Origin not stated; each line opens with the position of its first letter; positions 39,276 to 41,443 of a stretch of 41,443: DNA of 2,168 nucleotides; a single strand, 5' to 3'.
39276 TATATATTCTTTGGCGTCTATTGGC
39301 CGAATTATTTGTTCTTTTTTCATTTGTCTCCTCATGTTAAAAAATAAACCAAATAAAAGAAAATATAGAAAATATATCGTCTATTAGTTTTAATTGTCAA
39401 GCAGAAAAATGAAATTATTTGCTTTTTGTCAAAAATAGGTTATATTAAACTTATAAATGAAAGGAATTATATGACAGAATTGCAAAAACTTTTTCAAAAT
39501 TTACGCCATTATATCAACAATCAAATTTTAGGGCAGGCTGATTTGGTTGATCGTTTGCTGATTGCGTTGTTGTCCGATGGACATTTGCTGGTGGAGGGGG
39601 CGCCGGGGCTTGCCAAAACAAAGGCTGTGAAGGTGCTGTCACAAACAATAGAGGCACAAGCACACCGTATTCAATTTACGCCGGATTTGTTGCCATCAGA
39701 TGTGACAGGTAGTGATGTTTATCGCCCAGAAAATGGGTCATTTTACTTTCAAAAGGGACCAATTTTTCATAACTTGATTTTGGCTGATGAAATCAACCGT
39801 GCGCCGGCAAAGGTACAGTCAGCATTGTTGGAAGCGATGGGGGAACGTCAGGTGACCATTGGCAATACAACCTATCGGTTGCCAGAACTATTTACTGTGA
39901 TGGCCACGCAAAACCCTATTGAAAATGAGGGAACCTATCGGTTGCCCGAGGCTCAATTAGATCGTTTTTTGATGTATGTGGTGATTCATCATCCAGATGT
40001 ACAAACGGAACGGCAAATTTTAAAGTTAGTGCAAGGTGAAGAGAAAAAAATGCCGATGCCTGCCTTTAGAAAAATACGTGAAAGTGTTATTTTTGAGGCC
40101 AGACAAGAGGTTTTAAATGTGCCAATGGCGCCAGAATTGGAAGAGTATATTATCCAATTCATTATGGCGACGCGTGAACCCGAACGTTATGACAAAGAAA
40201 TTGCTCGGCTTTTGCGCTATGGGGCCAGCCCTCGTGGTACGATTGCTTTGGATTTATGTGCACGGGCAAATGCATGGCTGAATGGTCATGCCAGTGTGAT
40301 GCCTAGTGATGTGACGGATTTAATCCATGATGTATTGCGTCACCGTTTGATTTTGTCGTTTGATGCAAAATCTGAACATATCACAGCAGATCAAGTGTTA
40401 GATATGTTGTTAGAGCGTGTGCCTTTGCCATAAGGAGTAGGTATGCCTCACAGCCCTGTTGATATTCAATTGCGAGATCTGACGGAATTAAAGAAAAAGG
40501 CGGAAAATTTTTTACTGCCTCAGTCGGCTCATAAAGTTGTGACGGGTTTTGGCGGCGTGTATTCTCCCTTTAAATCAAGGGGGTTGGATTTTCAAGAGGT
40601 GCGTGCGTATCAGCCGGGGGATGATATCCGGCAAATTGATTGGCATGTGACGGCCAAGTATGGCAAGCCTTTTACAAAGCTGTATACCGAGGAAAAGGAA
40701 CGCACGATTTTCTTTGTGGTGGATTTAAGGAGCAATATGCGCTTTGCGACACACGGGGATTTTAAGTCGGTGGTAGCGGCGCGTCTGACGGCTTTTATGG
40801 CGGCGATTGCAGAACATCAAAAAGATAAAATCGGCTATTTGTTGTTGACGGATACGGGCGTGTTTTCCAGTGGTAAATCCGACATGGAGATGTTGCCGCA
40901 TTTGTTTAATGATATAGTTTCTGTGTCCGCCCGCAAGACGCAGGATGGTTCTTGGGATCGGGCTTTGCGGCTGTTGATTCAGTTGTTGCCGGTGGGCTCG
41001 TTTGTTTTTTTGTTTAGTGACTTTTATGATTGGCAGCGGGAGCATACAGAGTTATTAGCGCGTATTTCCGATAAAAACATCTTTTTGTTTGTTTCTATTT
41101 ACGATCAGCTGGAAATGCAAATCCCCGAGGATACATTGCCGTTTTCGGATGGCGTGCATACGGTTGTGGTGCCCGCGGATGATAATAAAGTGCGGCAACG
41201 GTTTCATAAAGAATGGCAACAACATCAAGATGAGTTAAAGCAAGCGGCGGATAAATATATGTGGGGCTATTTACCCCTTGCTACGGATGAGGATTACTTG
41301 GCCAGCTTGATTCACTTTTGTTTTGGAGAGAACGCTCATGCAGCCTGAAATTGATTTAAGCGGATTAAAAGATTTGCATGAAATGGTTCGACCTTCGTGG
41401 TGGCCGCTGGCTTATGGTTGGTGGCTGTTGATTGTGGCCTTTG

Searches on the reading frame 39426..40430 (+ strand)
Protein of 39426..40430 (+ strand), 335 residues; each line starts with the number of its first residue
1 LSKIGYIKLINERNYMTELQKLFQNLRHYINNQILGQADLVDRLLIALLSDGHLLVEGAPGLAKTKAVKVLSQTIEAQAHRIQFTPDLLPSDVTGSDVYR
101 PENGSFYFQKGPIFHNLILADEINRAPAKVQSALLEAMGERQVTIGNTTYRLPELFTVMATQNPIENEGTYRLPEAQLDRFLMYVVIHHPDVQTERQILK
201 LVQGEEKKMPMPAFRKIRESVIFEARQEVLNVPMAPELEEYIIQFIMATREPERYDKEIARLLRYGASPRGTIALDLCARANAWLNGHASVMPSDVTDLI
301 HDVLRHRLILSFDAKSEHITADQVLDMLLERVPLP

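Call 42: search_protein_families(library=pfam, proteins=[window:39426-40430:+], max_evalue=0.001)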
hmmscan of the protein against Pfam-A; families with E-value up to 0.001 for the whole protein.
window:39426-40430:+ (335 aa): 5 families
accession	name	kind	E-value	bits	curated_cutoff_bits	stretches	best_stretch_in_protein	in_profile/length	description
PF07726.17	AAA_3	-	1.1e-62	210.2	27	1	53-183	1-131/131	ATPase family associated with various cellular activities (AAA)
PF20030.5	bpMoxR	-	3.2e-17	62.7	27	1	25-200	5-179/205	MoxR domain in the MoxR-vWA-beta-propeller ternary systems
PF17863.7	AAA_lid_2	-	1.3e-16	60.5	22.7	1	261-326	7-72/74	AAA lid domain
PF07728.20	AAA_5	-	4.4e-12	46.6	22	1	53-181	1-139/139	AAA domain (dynein-related subfamily)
PF00493.29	MCM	-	1.1e-06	28.4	23.3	1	46-200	52-218/224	MCM P-loop domain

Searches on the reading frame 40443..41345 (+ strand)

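Call 42: search_protein_families(library=pfam, proteins=[window:40443-41345:+], max_evalue=0.001)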
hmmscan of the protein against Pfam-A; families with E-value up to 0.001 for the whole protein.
window:40443-41345:+ (301 aa): 1 family
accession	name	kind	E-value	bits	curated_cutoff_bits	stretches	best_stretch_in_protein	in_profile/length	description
PF01882.25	DUF58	-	7.5e-33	114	23.4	1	52-263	1-215/216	Protein of unknown function DUF58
